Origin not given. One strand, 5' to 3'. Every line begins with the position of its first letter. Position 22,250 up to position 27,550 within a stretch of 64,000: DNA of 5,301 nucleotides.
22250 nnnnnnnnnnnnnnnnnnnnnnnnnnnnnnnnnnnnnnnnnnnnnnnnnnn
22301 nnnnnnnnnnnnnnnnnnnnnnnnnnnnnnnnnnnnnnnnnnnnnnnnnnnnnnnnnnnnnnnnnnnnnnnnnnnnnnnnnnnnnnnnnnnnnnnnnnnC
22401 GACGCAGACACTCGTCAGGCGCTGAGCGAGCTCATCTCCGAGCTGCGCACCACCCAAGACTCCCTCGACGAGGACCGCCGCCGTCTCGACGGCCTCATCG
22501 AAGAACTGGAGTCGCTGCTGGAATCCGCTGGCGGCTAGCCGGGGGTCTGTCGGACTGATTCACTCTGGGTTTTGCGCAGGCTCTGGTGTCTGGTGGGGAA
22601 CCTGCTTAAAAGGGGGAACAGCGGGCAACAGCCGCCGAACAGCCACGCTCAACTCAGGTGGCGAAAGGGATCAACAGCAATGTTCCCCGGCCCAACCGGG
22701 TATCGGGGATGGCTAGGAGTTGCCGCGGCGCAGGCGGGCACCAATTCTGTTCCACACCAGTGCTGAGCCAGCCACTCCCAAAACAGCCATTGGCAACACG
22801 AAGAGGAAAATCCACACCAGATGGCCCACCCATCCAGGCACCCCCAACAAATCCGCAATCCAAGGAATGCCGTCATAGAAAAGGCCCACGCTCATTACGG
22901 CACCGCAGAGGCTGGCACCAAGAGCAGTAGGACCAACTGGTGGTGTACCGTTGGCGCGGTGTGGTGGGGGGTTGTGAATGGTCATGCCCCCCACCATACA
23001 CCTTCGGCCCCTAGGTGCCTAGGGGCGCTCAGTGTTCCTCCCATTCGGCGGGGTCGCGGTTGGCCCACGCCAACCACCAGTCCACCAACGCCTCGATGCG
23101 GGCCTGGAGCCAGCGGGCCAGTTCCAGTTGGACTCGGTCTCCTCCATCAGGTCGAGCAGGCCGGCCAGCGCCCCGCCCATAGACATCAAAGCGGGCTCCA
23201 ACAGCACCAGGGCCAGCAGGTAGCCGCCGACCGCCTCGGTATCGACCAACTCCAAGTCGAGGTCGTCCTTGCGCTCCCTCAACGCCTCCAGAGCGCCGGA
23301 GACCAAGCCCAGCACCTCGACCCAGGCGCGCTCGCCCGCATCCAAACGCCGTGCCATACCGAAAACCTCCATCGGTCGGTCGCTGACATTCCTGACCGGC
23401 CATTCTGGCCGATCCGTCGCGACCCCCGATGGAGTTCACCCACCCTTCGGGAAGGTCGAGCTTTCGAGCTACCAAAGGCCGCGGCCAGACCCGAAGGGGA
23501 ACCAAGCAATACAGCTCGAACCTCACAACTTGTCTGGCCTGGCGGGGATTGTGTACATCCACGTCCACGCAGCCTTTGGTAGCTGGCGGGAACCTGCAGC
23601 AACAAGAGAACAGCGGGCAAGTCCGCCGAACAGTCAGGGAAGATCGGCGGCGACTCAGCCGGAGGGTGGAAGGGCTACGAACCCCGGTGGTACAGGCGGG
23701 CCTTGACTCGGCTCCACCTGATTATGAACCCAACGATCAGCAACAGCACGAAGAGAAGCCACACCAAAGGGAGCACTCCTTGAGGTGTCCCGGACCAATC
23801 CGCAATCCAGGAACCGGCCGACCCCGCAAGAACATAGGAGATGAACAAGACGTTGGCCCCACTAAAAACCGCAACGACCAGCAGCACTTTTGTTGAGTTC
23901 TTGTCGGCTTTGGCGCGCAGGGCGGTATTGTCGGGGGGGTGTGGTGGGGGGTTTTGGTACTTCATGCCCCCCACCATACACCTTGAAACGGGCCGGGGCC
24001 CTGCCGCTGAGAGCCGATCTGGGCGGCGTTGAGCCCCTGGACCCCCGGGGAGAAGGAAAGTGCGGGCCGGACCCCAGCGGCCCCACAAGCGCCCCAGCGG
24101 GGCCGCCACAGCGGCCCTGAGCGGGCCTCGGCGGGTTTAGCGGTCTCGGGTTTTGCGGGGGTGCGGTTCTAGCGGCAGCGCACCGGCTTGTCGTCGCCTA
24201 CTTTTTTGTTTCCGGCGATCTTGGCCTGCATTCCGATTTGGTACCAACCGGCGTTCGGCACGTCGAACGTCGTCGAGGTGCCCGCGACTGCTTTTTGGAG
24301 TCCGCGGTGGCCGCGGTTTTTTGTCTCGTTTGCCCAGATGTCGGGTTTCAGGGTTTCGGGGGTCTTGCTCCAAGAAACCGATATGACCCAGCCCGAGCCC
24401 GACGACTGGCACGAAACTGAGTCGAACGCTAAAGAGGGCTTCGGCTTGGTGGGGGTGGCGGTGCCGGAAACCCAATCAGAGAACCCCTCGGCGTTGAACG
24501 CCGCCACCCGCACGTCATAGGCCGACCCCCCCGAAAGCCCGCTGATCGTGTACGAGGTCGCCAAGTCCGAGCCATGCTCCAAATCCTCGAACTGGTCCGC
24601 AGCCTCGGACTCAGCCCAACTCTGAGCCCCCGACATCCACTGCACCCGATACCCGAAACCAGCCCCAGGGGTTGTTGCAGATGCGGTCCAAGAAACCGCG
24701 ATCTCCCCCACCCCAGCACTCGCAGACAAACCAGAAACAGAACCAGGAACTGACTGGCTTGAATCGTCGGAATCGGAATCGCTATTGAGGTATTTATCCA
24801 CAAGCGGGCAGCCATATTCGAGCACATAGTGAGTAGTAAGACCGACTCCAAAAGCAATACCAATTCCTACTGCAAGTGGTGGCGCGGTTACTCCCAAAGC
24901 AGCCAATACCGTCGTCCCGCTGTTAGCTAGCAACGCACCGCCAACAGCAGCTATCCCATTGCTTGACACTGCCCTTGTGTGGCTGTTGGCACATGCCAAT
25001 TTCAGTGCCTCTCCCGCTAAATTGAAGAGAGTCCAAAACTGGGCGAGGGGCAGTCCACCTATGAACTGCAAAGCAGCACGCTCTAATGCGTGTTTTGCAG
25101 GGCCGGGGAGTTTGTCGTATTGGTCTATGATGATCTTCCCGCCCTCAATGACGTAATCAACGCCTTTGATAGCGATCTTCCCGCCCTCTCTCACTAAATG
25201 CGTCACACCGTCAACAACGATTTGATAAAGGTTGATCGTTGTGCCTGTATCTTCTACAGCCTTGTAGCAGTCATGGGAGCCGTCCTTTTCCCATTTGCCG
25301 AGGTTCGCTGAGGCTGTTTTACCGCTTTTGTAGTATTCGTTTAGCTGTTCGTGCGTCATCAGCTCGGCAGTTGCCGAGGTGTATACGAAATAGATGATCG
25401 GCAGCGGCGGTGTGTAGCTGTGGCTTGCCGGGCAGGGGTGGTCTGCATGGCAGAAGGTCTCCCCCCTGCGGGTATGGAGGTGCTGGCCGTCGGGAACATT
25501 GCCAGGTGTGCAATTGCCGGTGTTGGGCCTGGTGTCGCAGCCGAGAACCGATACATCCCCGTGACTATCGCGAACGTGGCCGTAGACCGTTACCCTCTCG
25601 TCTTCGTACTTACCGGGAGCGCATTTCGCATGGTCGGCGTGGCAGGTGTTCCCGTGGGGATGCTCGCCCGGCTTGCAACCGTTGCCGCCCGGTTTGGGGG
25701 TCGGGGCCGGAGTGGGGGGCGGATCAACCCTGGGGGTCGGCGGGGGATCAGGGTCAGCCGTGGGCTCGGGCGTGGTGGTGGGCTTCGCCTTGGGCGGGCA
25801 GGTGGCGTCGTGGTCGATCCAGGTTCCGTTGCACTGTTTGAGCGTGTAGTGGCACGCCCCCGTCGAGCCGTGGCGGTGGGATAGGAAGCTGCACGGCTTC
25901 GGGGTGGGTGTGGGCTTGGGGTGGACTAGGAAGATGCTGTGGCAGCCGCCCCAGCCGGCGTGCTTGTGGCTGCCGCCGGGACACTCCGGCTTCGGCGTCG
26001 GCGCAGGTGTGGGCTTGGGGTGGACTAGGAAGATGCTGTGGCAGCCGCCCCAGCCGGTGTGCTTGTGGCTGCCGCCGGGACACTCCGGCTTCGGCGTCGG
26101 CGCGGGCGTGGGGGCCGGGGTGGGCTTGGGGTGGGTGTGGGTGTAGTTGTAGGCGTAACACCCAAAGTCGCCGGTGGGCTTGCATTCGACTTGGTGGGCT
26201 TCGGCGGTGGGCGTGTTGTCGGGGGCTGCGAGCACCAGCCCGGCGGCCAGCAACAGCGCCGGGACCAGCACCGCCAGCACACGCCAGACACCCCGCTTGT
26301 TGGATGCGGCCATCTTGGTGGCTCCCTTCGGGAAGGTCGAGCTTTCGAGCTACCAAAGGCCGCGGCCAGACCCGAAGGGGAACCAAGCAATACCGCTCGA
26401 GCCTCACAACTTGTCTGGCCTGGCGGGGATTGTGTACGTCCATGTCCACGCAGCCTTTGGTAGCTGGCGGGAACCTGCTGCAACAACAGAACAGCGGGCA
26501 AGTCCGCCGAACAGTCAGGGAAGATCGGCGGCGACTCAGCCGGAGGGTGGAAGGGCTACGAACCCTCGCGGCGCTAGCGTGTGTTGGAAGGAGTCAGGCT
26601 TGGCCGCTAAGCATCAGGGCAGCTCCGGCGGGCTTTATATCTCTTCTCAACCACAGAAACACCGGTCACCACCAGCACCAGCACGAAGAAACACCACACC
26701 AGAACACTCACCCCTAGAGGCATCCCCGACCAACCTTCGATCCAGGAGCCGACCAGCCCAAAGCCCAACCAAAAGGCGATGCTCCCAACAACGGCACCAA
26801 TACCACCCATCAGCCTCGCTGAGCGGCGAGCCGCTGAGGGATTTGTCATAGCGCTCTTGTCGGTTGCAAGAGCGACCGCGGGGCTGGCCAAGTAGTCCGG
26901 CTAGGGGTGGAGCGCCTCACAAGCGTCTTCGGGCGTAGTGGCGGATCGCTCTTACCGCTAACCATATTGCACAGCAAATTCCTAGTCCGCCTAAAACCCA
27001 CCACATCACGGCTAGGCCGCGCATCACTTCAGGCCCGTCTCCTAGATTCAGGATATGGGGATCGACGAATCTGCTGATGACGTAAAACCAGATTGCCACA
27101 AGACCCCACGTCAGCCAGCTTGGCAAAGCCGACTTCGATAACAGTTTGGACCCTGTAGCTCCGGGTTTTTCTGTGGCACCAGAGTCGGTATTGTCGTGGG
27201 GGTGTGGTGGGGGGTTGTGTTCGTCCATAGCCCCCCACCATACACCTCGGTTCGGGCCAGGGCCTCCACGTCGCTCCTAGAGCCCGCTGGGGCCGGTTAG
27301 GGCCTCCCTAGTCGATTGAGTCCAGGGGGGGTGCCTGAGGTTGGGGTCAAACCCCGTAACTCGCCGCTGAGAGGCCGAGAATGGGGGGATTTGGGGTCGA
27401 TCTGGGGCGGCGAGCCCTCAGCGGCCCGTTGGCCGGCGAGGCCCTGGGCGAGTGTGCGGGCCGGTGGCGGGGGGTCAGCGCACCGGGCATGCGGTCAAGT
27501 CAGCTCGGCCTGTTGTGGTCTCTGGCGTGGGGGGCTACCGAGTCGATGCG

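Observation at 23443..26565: Two 242-nt intergenic elements differing at only 6 positions, more conserved than the flanking genes (E1 23443-23684, E2 26324-26565; partial E3 22586-22670)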

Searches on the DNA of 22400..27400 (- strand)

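Call 7: search_rna_families(source=window, start=22400, end=27400, threshold=evalue, max_evalue=10)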
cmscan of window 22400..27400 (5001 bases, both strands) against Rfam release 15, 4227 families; matches with E-value up to 10: 4.
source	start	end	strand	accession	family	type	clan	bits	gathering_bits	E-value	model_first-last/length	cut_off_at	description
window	23926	23991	+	RF03417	mir-343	Gene; miRNA;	-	18.5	70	2.8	1-70/70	no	mir-343 microRNA precursor family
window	22943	23012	+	RF03797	mir-9235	Gene; miRNA;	-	18.1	95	6.1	1-70/70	no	mir-9235 microRNA precursor family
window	27191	27253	+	RF00719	mir-326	Gene; miRNA;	-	18.1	66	8.9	1-95/95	no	mir-326 microRNA precursor family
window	27192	27255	+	RF03695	MIR6151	Gene; miRNA;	-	16.3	71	9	1-71/71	no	MIR6151 microRNA precursor family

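Call 34: build_rna_model(alignment_id=A4)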
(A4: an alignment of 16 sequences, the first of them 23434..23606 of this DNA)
Model R1 built from alignment A4 (16 sequences, 209 columns); structure: RNAalifold consensus.
model positions 165; base pairs 28; branch points 1; effective number of sequences 2.87; information 0.59 bits per position. Calibrated on 0.2 Mb of random sequence (short: E-values are rough).
structure used (alignment columns):
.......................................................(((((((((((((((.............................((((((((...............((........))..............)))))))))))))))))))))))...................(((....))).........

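Call 36: search_with_rna_model(model_id=R1, sources=[window, L001, L002, L003, L004, L005, L006, L007, L008, L009, L010, L011, L012, L013, L014, L015, L016, L017, L018, L019, L020, L021, L022, L023, L024, L025, L026, L027, L028, L029, L030, L031, L032], max_evalue=1, make_alignment=true)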
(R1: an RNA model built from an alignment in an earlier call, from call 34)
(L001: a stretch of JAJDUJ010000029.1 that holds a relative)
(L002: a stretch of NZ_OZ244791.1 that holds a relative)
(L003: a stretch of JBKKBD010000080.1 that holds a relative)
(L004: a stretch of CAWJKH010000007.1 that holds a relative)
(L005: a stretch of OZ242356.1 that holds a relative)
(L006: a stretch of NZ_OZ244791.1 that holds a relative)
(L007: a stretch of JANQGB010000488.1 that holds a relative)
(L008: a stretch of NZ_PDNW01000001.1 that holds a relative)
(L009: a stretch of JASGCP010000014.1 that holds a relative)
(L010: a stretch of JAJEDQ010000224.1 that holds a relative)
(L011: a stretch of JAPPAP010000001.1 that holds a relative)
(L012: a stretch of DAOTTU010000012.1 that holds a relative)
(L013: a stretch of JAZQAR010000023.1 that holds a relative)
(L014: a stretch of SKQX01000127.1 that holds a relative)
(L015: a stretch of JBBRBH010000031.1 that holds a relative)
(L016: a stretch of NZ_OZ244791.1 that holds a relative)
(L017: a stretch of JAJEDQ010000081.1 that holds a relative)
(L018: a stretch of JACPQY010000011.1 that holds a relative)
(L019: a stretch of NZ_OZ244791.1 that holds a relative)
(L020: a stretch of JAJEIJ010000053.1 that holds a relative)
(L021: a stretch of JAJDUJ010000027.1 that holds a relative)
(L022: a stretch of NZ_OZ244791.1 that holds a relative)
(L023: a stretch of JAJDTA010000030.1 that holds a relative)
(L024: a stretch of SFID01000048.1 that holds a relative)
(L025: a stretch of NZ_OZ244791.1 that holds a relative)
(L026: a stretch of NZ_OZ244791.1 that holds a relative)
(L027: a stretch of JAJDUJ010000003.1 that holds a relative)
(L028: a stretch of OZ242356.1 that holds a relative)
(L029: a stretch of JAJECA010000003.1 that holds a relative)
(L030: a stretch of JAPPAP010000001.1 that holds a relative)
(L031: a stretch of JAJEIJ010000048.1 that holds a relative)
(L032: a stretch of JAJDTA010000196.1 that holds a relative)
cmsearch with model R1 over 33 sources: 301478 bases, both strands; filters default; matches with E-value up to 1: 27.
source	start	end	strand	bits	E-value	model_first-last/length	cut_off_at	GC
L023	4932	5095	-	155.4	6.8e-30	1-165/165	no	0.64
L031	1596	1759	-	153.1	2e-29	1-165/165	no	0.69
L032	1830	1993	+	152.5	2.7e-29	1-165/165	no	0.65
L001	3076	3245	-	147.1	3.6e-28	1-165/165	no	0.58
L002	2266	2435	+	146.5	4.6e-28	1-165/165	no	0.58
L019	4396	4559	+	146.1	5.7e-28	1-165/165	no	0.65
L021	3802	3963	+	146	6e-28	1-165/165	no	0.69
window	26318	26487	-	141.8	4.4e-27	1-165/165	no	0.61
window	23437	23606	-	136.2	6.2e-26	1-165/165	no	0.6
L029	7141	7302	-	132.6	3.3e-25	1-165/165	no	0.62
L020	2318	2492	-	130.5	9.4e-25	1-165/165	no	0.6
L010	3368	3542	-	128.3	2.6e-24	1-165/165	no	0.65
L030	9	182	+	122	5.3e-23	1-165/165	no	0.63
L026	708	882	+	120.1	1.3e-22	1-165/165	no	0.59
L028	7001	7154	-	117.3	4.8e-22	1-165/165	no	0.63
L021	3964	4142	+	85.3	1.9e-15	1-165/165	no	0.66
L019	5339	5528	+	82.2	8.3e-15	1-165/165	no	0.59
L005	4117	4344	-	76.8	1.1e-13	1-165/165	no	0.62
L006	5809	5993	+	60.7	2.2e-10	1-165/165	no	0.64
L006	4148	4338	+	44.3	5.3e-07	1-165/165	no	0.54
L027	446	592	-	33.5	8.9e-05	1-165/165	no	0.56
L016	5404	5561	-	18.7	0.1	1-165/165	no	0.62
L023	4975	5035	+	18.1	0.14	56-116/165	no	0.64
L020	6427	6559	-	17.2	0.21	1-165/165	no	0.72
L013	4347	4490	-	14.9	0.62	1-165/165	no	0.67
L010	3296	3439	+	14.3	0.81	1-165/165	no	0.63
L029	7183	7243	+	13.9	0.99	56-116/165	no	0.62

Alignment A5: 27 matches aligned to the model, 269 columns, each read 5' to 3' on its own strand. Consensus structure (alignment columns), stored with it:
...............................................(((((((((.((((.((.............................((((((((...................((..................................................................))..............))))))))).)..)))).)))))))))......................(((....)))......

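Call 37: search_with_rna_model(model_id=R1, sources=[window, L001, L002, L005, L006, L010, L019, L020, L021, L023, L026, L028, L029, L030, L031, L032], max_evalue=0.000001, make_alignment=true)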
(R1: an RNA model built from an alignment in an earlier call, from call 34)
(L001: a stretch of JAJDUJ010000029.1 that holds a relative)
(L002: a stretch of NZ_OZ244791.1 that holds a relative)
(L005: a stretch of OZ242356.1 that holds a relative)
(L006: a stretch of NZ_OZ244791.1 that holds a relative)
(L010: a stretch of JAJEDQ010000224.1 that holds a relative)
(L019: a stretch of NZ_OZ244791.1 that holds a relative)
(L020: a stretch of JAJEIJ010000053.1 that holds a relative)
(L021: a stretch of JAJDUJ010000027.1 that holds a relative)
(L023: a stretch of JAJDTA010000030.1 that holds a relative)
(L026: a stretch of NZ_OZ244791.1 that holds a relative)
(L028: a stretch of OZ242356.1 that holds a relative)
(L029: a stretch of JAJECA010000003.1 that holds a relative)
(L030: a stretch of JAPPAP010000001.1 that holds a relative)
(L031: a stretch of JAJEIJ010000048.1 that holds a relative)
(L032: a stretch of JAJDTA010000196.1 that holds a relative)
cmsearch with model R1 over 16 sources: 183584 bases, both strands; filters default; matches with E-value up to 0.000001: 20.
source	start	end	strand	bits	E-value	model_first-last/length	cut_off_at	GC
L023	4932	5095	-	155.4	4.2e-30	1-165/165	no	0.64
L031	1596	1759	-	153.1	1.2e-29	1-165/165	no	0.69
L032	1830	1993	+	152.5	1.7e-29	1-165/165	no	0.65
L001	3076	3245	-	147.1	2.2e-28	1-165/165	no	0.58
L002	2266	2435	+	146.5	2.8e-28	1-165/165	no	0.58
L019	4396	4559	+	146.1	3.5e-28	1-165/165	no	0.65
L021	3802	3963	+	146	3.7e-28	1-165/165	no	0.69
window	26318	26487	-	141.8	2.7e-27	1-165/165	no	0.61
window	23437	23606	-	136.2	3.8e-26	1-165/165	no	0.6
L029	7141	7302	-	132.6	2e-25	1-165/165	no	0.62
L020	2318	2492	-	130.5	5.7e-25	1-165/165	no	0.6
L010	3368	3542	-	128.3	1.6e-24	1-165/165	no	0.65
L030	9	182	+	122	3.2e-23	1-165/165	no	0.63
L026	708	882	+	120.1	8e-23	1-165/165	no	0.59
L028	7001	7154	-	117.3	2.9e-22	1-165/165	no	0.63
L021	3964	4142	+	85.3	1.2e-15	1-165/165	no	0.66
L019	5339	5528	+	82.2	5.1e-15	1-165/165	no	0.59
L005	4117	4344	-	76.8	6.5e-14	1-165/165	no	0.62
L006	5809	5993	+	60.7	1.3e-10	1-165/165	no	0.64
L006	4148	4338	+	44.3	3.2e-07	1-165/165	no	0.54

Alignment A6: 20 matches aligned to the model, 262 columns, each read 5' to 3' on its own strand. Consensus structure (alignment columns), stored with it:
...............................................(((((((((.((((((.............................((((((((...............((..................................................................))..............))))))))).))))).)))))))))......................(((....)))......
